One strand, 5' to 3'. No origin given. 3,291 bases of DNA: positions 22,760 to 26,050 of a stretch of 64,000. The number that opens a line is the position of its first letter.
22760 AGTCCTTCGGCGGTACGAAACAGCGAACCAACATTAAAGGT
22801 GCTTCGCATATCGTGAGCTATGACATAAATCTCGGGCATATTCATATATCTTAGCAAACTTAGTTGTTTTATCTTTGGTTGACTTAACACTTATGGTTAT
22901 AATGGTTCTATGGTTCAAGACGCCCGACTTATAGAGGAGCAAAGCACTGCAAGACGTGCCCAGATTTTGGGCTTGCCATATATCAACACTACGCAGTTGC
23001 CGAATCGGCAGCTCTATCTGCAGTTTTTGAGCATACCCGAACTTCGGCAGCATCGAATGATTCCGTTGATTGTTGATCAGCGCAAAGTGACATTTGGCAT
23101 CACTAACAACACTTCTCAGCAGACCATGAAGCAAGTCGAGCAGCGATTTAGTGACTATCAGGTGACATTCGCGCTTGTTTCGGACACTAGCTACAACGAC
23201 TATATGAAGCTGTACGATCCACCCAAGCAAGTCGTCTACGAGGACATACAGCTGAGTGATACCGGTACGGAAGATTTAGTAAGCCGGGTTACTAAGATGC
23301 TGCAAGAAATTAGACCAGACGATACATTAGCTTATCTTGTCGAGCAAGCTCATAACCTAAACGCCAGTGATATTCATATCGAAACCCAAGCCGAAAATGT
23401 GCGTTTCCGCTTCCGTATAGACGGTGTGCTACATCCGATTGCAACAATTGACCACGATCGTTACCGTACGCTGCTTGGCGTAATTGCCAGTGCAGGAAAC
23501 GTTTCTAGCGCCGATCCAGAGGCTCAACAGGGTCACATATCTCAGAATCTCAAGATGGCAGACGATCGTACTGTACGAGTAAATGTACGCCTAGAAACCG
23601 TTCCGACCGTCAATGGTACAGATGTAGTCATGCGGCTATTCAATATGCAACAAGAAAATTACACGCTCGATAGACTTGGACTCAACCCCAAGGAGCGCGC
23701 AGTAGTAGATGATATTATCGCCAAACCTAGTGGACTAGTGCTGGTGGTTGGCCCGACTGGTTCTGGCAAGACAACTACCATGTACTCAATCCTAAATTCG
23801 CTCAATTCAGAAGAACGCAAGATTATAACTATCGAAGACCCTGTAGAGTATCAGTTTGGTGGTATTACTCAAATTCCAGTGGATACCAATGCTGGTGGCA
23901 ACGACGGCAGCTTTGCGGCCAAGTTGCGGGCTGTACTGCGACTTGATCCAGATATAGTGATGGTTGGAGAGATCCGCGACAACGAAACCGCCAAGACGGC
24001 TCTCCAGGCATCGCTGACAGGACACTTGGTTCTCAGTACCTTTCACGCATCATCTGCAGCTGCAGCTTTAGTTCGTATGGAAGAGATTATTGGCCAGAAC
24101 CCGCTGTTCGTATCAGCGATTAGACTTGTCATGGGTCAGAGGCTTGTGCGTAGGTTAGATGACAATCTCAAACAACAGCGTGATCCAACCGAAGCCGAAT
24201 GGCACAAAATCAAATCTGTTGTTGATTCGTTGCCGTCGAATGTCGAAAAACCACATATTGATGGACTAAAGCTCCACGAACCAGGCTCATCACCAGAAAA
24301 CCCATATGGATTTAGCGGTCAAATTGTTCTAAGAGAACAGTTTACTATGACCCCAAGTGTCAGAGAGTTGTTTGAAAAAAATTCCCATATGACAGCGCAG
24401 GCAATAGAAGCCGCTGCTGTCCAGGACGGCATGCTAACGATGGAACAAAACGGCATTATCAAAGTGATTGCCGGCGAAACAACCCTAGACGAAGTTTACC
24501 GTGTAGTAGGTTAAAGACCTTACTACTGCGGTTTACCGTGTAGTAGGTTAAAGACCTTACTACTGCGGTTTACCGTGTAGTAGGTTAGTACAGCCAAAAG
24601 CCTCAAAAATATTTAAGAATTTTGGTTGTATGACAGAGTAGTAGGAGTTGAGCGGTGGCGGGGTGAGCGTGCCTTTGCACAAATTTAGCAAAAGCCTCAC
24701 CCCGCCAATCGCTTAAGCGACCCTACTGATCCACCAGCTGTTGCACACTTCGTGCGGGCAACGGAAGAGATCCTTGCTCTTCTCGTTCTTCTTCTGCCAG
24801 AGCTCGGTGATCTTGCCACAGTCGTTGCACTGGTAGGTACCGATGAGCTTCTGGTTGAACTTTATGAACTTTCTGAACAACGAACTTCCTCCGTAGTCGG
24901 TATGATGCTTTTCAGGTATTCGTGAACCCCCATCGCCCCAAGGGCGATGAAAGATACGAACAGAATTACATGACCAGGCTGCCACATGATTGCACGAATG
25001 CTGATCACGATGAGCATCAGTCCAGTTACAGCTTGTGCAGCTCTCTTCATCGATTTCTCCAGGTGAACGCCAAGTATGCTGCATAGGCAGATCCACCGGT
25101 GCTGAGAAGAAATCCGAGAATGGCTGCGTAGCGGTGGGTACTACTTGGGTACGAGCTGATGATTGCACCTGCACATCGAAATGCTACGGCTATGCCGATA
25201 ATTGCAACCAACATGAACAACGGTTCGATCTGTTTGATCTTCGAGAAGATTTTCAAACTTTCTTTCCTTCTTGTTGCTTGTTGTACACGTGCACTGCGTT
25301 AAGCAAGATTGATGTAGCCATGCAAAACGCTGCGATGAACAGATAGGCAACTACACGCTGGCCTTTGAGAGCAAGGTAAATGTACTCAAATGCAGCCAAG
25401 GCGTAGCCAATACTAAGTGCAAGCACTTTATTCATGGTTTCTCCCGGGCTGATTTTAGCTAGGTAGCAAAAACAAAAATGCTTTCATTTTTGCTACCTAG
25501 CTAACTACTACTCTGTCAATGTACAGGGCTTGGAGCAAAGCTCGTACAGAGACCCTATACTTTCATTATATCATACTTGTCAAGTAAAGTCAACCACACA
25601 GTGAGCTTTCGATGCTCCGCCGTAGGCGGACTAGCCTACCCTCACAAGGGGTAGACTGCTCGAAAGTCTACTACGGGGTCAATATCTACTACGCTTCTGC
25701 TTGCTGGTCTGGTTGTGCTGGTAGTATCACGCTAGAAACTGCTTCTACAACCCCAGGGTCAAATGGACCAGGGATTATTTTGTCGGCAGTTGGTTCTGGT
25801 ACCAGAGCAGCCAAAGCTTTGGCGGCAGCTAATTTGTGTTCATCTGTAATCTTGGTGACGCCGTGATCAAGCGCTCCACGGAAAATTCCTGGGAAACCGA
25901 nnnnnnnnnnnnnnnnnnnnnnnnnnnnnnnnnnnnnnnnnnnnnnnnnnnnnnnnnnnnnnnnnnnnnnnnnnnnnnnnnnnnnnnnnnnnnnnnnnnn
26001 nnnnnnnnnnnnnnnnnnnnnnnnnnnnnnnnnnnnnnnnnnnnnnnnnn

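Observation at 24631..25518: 888-bp cassette flanked by 14-bp perfect inverted repeats encodes three coupled 2-TM mini-proteins plus a zinc-ribbon protein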

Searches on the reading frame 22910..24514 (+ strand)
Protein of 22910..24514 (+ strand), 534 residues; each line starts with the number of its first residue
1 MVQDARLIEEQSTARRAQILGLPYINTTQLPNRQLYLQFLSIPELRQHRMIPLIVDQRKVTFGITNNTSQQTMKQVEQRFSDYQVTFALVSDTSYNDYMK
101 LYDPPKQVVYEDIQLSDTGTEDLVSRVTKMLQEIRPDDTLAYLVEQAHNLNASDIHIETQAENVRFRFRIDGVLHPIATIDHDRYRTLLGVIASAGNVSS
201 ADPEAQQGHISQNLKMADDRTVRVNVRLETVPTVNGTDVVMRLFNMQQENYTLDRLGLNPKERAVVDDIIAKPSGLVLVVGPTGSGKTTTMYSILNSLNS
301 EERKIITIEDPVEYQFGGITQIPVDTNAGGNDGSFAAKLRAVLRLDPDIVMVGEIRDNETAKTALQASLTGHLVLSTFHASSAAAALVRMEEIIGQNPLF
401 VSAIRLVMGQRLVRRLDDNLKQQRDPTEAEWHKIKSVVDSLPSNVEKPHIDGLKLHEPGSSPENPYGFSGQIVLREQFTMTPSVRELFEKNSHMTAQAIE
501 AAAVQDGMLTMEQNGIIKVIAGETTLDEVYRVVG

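Call 13: find_related_loci(query=window:22910-24514:+, collection=genome_contigs, flank=6000)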
Query window:22910-24514:+ (534 aa) in genome_contigs; peptide patterns used: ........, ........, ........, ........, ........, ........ (x = any residue, [..] = any of these).
599 stretches matched a pattern (row limit reached: there are more); 574 encode a relative of the query (tblastn E <= 1e-3); the best 80 are kept; 80 distinct loci.
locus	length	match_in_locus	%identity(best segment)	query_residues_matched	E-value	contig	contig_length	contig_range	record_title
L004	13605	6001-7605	84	1-534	0e+0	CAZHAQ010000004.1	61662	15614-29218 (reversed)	MAG TPA_asm: uncultured Candidatus Saccharibacteria bacterium isolate SRP268622_co1_526 genome assembly, contig: NODE_82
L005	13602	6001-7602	76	2-534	0e+0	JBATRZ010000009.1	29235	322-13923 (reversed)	MAG: Candidatus Saccharimonadales bacterium isolate MFD10470_ilm_asm_bin33 k127_123018, whole genome shotgun sequence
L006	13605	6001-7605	84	1-534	0e+0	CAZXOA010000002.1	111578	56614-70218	MAG TPA_asm: uncultured Candidatus Saccharibacteria bacterium isolate SRP344714_co1_350 genome assembly, contig: NODE_41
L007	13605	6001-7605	73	1-534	0e+0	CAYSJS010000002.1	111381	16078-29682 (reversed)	MAG TPA_asm: uncultured Candidatus Saccharibacteria bacterium isolate SRP135725_co1_201 genome assembly, contig: NODE_84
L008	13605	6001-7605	70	1-534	0e+0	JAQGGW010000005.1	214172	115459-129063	MAG: Candidatus Saccharibacteria bacterium isolate RYN_417 scaffold_676871, whole genome shotgun sequence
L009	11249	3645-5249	67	1-534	0e+0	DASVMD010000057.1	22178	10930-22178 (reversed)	MAG TPA_asm: Candidatus Saccharimonadales bacterium isolate SMAG_U3091 k141_488150, whole genome shotgun sequence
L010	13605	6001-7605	65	1-534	0e+0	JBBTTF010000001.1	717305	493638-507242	MAG: Patescibacteria group bacterium isolate H32-bin025_1 H32_bin025_1_000000000001, whole genome shotgun sequence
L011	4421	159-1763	67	1-534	0e+0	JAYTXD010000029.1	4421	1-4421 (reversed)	MAG: Candidatus Saccharibacteria bacterium isolate GFS_5930 GFS_5930_28, whole genome shotgun sequence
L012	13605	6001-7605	65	1-534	0e+0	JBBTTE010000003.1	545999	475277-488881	MAG: Patescibacteria group bacterium isolate H32-bin050_1 H32_bin050_1_000000000003, whole genome shotgun sequence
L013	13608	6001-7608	66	1-534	0e+0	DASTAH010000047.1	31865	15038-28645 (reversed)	MAG TPA_asm: Candidatus Saccharimonadales bacterium isolate SMAG_U731 k141_63898, whole genome shotgun sequence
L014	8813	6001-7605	67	1-534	0e+0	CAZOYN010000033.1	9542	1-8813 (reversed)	MAG TPA_asm: uncultured Candidatus Saccharibacteria bacterium isolate SRP200132_co1_537 genome assembly, contig: NODE_12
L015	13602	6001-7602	66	1-534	0e+0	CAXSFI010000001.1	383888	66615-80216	MAG: uncultured bacterium isolate private_X16_metawrap_bin.10 genome assembly, contig: private_X16_metawrap_bin.10_1, wh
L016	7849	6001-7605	64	1-534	0e+0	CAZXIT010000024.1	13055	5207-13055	MAG TPA_asm: uncultured Candidatus Saccharibacteria bacterium isolate SRP200132_co1_116 genome assembly, contig: NODE_83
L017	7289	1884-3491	64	1-534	0e+0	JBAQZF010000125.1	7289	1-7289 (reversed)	MAG: Candidatus Saccharimonadales bacterium isolate MFD03300_ilm_asm_bin1 k127_152060, whole genome shotgun sequence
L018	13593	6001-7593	66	5-534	0e+0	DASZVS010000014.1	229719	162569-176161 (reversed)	MAG TPA_asm: Candidatus Saccharimonadales bacterium isolate SMAG_U6137 k141_444158, whole genome shotgun sequence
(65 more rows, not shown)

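Call 47: find_encoding_contigs(protein=window:22910-24514:+, flank=4000, max_places=10)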
Protein window:22910-24514:+ (534 aa): 2 contigs read that carry it; 2 places shown.
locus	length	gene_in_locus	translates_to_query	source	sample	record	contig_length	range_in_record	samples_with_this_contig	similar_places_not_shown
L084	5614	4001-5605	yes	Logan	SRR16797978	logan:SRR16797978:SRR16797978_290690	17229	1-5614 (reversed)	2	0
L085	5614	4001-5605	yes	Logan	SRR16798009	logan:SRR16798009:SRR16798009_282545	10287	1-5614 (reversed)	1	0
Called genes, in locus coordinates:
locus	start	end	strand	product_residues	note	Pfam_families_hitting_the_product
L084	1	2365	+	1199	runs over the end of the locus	PF02811:PHP, PF07733:DNA_pol3_alpha, PF17657:DNA_pol3_finger, PF14579:HHH_6, PF01336:tRNA_anti-codon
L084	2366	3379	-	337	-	PF00188:CAP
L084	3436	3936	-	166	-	PF00588:SpoU_methylase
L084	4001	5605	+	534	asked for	PF13401:AAA_22 (faint), PF00437:T2SSE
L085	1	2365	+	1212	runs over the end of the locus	PF02811:PHP, PF07733:DNA_pol3_alpha, PF17657:DNA_pol3_finger, PF14579:HHH_6, PF01336:tRNA_anti-codon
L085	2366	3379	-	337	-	PF00188:CAP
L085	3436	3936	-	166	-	PF00588:SpoU_methylase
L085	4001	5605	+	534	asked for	PF13401:AAA_22 (faint), PF00437:T2SSE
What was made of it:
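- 22910..24514 (+): pilB (type IV pilus assembly ATPase). It is the left housekeeping neighbour, and its last codons, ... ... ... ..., form the 5' arm of a hairpin. Pfam T2SSE on the identical product in call 47.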

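Call 49: find_related_loci(query=window:22910-24514:+, collection=metagenome_contigs, flank=5000)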
Query window:22910-24514:+ (534 aa) in metagenome_contigs; peptide patterns used: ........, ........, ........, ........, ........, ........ (x = any residue, [..] = any of these).
600 stretches matched a pattern (row limit reached: there are more); 551 encode a relative of the query (tblastn E <= 1e-3); the best 80 are kept; 80 distinct loci.
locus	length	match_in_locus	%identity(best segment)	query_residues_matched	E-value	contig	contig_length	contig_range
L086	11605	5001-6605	68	1-534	0e+0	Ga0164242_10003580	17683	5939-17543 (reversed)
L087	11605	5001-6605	67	1-534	0e+0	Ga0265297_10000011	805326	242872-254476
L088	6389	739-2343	68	1-534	0e+0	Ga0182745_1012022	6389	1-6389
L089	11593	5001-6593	67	5-534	0e+0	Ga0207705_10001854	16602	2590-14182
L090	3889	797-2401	66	1-534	0e+0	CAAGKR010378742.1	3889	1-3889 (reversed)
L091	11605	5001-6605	65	1-534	0e+0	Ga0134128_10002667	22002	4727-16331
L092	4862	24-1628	64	1-534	0e+0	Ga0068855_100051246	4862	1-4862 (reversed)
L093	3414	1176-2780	65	1-534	0e+0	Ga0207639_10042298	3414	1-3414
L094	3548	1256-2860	66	1-534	0e+0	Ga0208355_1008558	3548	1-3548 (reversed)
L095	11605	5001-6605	65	1-534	0e+0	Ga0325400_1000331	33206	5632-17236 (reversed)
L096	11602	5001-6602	66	1-534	0e+0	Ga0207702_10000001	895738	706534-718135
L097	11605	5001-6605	66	1-534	0e+0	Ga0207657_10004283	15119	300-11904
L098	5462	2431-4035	64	1-534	0e+0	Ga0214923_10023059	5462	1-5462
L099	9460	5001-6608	65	1-534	0e+0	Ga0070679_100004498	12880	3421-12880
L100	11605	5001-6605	65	1-534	0e+0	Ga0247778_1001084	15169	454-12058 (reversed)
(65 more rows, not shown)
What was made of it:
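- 22910..24514 (+): 60-84% identical orthologues in 160 Saccharibacteria loci (calls 13, 49).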

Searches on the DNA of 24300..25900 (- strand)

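Call 19: search_rna_families(source=window, start=24300, end=25900, threshold=evalue, max_evalue=1)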
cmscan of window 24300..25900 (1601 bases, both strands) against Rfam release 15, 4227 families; matches with E-value up to 1: 2.
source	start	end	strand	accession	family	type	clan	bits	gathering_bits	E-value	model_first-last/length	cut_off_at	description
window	25451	25536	+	RF04348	Plastid-psbM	Cis-reg;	-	27.9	52.7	0.19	1-79/79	no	Plastid-psbM 3UTR RNA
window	24655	24708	-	RF03992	mir-6302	Gene; miRNA;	-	19.9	90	0.46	1-79/79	no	mir-6302 microRNA precursor family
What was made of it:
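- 25455..25504 (-): Hairpin in the 5' UTR with an 18-bp perfect stem (23 bp at 91%), ending 19 nt upstream of the tm1 start codon. No credible Rfam family (call 19).
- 25595..25685 (-): Branched stem-loop structure immediately downstream of the malic enzyme stop codon. It is a presumed terminator or insulator between malic enzyme and the operon promoter and contains one CTACTAC motif. No Rfam match (call 19).
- Tried and rejected: Rfam gave only sub-threshold chance matches on the hairpins (call 19).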

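Call 38: search_dna_similar(query=window:24588-25600:-, collection=phages, mode=distant, max_evalue=0.01)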
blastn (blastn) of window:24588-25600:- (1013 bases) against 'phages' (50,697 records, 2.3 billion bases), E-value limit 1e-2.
Records with a match: 37; places in all: 37; records where one place covers at least 80% of the query: 0.
Best place of each record, by identity: 80-90% 37.
By first word of the organism name: Listeria 37.
By host as written in the record: Listeria monocytogenes 30; Listeria monocytogenes CRIFS culture collection code: C519 2; - 2; Listeria monocytogenes FSL F6-367 1; Listeria innocua BE307/15 1; Listeria ivanovii subsp. ivanovii BE308/15 1.
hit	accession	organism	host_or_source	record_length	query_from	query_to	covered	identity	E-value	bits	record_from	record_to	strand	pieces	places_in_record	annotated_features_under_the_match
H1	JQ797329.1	Listeria phage vB_LmoM_AG20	Listeria monocytogenes CRIFS culture ...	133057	7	46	4%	87.5%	2e-3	51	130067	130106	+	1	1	none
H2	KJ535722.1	Listeria phage LMSP-25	Listeria monocytogenes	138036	7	46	4%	87.5%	2e-3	51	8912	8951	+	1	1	none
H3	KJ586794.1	Listeria phage LMTA-34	Listeria monocytogenes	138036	7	46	4%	87.5%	2e-3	51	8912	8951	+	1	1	none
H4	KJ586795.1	Listeria phage LMTA-94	Listeria monocytogenes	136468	7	46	4%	87.5%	2e-3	51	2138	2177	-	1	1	none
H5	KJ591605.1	Listeria phage LMTA-57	Listeria monocytogenes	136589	7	46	4%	87.5%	2e-3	51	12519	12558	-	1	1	none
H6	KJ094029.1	Listeria phage LP-064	Listeria monocytogenes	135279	7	46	4%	87.5%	2e-3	51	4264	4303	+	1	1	none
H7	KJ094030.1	Listeria phage LP-083-2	Listeria monocytogenes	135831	7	46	4%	87.5%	2e-3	51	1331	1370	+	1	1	none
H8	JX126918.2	Listeria phage LP-125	-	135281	7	46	4%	87.5%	2e-3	51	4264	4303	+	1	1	none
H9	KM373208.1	Listeria phage WIL-1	Listeria monocytogenes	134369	7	46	4%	87.5%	2e-3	51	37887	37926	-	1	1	none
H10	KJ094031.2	Listeria phage LP-124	Listeria monocytogenes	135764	7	46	4%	87.5%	2e-3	51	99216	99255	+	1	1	none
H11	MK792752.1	Listeria phage vB-LmoM-SH3-3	Listeria monocytogenes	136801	7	46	4%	87.5%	2e-3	51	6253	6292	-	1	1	record has no annotation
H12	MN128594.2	Listeria phage LP-066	Listeria monocytogenes FSL F6-367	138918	7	46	4%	87.5%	2e-3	51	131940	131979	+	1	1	none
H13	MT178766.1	Listeria phage P100plus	Listeria monocytogenes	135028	7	46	4%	87.5%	2e-3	51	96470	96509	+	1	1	none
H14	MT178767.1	Listeria phage P200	Listeria monocytogenes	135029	7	46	4%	87.5%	2e-3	51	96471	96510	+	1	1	none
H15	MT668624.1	Listeria phage LP-Mix_6.2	Listeria monocytogenes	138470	7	46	4%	87.5%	2e-3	51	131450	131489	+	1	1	none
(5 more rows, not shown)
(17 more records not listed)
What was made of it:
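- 25565..25593 (-): Near-consensus sigma-70 promoter: TTGACT, 17-nt spacer, TG-n-TATAAT (11 of 12 matches, extended -10). It lies outside the IR-bounded segment. The same 40 nt resemble intergenic promoter regions of Listeria A511-like phages (call 38), which I read as resemblance between strong consensus promoters.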

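Call 65: search_dna_similar(query=window:24588-25600:-, collection=plasmids, mode=distant, max_evalue=0.01, max_rows=8)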
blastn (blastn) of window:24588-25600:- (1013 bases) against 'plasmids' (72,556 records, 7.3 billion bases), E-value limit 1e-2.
No match.
